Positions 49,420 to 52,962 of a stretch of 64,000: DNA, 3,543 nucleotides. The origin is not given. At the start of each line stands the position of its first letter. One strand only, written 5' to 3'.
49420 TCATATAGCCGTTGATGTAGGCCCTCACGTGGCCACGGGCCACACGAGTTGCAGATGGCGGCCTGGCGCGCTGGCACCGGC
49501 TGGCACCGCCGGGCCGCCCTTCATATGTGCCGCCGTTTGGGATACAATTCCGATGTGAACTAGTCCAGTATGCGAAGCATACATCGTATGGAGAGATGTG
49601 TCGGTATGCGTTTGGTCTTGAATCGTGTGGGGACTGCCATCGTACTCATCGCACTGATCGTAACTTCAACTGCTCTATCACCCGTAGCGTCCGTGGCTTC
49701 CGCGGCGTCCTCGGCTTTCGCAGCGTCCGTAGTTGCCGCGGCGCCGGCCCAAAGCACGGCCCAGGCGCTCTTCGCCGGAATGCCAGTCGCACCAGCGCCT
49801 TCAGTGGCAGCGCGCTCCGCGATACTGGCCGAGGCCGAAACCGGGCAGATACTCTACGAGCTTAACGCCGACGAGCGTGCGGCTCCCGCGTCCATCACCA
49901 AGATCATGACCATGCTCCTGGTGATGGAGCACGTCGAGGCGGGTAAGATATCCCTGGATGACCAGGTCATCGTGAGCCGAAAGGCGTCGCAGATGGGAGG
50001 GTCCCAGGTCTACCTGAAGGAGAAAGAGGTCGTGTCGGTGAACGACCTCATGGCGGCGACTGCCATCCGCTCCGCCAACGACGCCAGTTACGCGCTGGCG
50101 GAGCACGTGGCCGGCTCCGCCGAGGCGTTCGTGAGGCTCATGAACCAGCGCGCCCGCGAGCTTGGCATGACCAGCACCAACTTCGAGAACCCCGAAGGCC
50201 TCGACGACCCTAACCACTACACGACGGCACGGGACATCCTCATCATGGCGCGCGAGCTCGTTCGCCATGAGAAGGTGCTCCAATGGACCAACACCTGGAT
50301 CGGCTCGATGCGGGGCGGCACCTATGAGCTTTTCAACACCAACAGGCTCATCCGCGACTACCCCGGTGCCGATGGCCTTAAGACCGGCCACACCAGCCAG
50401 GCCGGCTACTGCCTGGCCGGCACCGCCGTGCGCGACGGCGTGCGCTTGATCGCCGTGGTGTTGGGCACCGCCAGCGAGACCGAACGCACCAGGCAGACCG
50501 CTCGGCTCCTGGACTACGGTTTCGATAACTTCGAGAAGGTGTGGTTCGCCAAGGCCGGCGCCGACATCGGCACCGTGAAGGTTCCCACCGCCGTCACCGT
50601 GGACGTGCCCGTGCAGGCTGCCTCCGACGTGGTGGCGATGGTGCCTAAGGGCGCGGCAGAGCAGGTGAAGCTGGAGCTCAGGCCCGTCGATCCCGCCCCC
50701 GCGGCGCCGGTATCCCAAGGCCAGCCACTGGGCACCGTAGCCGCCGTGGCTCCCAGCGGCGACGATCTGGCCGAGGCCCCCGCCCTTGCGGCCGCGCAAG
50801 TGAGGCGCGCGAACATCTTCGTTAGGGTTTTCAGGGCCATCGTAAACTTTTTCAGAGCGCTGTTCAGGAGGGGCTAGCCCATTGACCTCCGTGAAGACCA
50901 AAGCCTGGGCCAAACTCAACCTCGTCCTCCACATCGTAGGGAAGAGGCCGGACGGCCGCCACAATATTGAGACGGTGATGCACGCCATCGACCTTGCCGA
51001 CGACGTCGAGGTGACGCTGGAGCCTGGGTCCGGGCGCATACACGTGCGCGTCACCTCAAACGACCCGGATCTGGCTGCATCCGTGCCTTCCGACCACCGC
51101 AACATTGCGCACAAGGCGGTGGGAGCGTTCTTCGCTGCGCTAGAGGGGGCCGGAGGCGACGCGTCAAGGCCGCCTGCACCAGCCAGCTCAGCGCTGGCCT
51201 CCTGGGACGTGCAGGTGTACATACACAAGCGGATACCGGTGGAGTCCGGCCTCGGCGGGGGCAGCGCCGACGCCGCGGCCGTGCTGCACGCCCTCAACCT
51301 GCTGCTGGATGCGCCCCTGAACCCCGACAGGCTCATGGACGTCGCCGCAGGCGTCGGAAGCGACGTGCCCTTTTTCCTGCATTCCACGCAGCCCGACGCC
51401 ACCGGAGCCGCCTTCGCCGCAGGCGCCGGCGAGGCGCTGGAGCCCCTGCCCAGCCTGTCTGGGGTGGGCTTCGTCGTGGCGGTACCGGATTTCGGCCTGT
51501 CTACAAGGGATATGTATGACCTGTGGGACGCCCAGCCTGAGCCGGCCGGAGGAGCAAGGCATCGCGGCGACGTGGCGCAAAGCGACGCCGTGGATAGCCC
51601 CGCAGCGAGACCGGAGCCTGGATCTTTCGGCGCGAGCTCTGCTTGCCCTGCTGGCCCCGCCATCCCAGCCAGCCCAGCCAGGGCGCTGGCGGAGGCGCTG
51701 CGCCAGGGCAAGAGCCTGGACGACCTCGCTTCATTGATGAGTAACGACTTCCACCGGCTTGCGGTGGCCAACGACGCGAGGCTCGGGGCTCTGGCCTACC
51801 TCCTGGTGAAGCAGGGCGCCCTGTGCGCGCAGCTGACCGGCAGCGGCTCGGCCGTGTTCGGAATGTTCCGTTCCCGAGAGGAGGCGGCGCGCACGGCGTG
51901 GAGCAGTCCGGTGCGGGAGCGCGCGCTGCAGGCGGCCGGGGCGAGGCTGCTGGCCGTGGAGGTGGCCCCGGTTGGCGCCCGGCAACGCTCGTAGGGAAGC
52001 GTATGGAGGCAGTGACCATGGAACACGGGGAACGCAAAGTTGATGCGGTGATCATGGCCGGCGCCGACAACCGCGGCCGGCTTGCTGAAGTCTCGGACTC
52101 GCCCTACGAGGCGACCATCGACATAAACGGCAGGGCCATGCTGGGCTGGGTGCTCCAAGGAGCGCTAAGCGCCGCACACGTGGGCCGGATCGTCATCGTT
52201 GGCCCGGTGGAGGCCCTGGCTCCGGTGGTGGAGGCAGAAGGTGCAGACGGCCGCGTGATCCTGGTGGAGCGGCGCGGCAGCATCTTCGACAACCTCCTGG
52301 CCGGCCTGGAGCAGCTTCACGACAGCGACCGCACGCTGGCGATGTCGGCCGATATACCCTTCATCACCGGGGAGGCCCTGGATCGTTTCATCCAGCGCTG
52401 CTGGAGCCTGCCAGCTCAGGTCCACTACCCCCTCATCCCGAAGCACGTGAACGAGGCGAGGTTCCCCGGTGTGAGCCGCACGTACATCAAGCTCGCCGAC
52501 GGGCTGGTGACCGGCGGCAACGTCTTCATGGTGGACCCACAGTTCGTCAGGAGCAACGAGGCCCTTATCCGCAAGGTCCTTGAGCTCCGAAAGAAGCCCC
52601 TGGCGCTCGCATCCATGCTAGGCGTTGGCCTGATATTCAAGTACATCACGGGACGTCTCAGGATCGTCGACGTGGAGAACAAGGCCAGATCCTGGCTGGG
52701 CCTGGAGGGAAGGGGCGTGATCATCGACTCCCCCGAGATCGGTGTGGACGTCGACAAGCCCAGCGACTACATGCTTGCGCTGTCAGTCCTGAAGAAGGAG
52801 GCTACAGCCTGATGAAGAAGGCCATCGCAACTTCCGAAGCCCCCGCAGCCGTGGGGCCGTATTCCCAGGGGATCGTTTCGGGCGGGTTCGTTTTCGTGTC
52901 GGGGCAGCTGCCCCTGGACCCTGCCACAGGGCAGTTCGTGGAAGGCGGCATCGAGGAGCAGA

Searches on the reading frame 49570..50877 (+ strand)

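Call 61: search_protein_families(library=pfam, proteins=[window:49570-50877:+], max_evalue=0.00001)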
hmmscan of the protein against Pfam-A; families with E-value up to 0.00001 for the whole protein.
window:49570-50877:+ (435 aa): 4 families
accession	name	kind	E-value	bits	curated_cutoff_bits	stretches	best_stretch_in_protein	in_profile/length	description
PF00768.25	Peptidase_S11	-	9.7e-76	254.8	27.6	1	76-300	7-237/239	D-alanyl-D-alanine carboxypeptidase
PF13354.11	Beta-lactamase2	-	8.4e-18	64.9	22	1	89-234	7-150/214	Beta-lactamase enzyme family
PF00144.29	Beta-lactamase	-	1.5e-09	37.9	27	1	82-219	31-197/329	Beta-lactamase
PF07943.18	PBP5_C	-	2.5e-08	34.4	21.2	1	321-411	1-89/91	Penicillin-binding protein 5, C-terminal domain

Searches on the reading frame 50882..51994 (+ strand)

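Call 61: search_protein_families(library=pfam, proteins=[window:50882-51994:+], max_evalue=0.00001)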
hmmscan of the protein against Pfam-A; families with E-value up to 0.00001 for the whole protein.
window:50882-51994:+ (370 aa): 1 family
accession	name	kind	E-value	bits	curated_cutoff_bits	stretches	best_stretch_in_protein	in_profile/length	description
PF00288.32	GHMP_kinases_N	-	5.4e-13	49.4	22.3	1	110-167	18-85/87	GHMP kinases N terminal domain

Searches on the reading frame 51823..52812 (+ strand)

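Call 61: search_protein_families(library=pfam, proteins=[window:51823-52812:+], max_evalue=0.00001)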
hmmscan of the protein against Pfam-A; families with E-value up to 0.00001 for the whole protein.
window:51823-52812:+ (329 aa): 1 family
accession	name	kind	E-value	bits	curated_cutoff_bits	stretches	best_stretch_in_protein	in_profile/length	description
PF12804.13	NTP_transf_3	-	4.5e-10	40.4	27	1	97-204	17-122/160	MobA-like NTP transferase domain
